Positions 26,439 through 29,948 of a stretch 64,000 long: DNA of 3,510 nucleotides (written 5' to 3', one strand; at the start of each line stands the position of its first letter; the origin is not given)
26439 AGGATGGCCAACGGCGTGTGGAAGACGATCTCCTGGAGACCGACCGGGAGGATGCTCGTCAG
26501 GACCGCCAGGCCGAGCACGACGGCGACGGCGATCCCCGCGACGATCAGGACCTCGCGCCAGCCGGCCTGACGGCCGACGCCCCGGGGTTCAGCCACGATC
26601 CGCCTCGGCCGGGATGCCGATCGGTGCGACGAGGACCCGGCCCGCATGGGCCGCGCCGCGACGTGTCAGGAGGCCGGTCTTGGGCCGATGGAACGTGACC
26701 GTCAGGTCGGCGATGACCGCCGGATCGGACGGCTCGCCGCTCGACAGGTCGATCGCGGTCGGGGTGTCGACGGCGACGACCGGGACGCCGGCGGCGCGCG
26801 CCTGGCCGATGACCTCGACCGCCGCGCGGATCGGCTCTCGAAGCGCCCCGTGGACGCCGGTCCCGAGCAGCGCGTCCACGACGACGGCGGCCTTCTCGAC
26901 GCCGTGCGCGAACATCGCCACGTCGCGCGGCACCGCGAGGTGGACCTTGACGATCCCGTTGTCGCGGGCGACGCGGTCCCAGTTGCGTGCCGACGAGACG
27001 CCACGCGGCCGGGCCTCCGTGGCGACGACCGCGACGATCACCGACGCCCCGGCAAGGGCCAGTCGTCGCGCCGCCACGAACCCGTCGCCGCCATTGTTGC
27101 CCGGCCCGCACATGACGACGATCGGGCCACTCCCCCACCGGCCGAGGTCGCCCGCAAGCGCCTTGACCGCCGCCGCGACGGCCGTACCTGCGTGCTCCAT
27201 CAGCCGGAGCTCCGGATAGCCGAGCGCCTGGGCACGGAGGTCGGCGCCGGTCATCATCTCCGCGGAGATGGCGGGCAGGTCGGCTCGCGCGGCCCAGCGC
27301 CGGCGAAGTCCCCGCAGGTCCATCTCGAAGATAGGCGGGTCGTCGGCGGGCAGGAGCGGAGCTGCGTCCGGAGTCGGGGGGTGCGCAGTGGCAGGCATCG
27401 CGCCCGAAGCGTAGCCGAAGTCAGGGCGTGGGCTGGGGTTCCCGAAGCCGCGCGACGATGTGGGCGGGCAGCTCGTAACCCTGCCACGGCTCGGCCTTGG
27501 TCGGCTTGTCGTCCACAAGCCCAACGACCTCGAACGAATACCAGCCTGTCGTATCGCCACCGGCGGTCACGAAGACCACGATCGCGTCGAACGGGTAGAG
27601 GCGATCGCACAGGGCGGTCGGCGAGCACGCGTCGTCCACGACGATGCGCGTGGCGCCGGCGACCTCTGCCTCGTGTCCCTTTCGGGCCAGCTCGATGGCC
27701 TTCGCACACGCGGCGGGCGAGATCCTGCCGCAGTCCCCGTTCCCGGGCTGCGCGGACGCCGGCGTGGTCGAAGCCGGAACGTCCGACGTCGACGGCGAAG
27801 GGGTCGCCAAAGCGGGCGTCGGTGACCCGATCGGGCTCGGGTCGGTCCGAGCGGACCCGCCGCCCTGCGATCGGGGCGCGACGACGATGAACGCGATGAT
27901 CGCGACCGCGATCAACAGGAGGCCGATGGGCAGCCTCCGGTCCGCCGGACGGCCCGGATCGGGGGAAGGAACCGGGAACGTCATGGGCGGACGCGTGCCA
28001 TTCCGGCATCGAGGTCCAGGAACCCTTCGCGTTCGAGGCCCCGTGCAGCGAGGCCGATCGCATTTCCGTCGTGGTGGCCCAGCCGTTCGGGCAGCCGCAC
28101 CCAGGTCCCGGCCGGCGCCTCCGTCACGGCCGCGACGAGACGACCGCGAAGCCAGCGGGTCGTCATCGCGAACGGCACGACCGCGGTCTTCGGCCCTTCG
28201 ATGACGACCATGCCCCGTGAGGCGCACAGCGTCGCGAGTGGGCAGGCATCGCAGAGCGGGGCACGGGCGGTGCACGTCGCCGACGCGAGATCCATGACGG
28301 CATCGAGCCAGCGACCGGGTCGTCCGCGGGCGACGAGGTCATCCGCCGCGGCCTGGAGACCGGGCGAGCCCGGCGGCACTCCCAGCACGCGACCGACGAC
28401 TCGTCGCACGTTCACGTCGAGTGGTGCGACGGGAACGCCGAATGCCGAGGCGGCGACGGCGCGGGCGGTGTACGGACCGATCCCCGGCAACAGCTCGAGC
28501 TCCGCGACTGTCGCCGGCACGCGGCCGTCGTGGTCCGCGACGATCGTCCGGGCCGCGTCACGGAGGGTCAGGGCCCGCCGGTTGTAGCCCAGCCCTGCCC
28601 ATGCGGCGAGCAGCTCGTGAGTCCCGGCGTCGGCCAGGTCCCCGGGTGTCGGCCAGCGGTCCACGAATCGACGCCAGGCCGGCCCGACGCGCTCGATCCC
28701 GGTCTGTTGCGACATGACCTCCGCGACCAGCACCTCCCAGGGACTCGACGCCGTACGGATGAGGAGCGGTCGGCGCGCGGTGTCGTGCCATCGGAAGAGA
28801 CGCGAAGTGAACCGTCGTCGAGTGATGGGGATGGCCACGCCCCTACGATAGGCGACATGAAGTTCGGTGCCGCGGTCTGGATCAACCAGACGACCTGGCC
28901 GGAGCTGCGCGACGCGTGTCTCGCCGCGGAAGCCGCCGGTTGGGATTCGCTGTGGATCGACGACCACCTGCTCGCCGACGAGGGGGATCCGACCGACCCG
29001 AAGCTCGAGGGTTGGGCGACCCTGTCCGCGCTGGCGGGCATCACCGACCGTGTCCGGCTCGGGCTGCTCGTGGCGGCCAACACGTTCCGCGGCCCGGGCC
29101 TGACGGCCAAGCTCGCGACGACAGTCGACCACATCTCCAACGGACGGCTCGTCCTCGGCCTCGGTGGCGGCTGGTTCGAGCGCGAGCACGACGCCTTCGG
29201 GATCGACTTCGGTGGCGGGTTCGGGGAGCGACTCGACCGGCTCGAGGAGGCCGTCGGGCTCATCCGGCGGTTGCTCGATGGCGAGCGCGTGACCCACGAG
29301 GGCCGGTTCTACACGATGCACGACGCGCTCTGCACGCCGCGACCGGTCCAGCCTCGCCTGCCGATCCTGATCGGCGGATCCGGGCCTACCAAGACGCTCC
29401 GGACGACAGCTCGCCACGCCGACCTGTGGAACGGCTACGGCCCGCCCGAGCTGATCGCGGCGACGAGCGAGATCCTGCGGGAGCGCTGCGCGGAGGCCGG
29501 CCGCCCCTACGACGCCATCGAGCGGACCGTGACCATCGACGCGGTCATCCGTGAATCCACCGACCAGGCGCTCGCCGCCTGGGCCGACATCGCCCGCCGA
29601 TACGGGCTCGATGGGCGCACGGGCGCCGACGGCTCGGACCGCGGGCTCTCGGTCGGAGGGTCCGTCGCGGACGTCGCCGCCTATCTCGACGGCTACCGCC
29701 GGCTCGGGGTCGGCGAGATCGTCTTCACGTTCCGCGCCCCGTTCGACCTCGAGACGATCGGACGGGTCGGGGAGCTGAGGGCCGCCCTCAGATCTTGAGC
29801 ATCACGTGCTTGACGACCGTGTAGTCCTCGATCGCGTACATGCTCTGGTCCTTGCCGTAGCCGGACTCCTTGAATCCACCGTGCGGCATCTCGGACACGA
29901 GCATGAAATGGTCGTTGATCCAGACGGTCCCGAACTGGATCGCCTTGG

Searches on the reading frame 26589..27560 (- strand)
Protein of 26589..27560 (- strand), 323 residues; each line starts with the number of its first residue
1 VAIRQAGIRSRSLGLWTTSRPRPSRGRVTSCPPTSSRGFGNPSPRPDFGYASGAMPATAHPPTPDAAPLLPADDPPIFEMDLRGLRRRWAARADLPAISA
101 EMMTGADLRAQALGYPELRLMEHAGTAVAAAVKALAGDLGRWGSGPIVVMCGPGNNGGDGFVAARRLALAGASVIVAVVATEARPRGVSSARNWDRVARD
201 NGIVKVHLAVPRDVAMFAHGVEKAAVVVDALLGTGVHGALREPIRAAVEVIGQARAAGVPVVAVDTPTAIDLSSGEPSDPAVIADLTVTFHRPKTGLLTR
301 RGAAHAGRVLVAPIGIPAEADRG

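Call 31: search_protein_families(library=pfam, proteins=[window:26589-27560:-], max_evalue=0.001)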
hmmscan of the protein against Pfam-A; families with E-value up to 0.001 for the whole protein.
window:26589-27560:- (323 aa): 1 family
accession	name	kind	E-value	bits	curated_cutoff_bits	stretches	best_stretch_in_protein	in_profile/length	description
PF03853.21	YjeF_N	-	6.5e-37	127.5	24.9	1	119-296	3-169/169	YjeF-related protein N-terminus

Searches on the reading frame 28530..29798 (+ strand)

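Call 31: search_protein_families(library=pfam, proteins=[window:28530-29798:+], max_evalue=0.001)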
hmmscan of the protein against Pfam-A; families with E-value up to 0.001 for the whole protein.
window:28530-29798:+ (422 aa): 1 family
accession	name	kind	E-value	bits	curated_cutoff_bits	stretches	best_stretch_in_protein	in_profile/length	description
PF00296.26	Bac_luciferase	-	1.2e-52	179.7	27.9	1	120-358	17-248/314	Luciferase-like monooxygenase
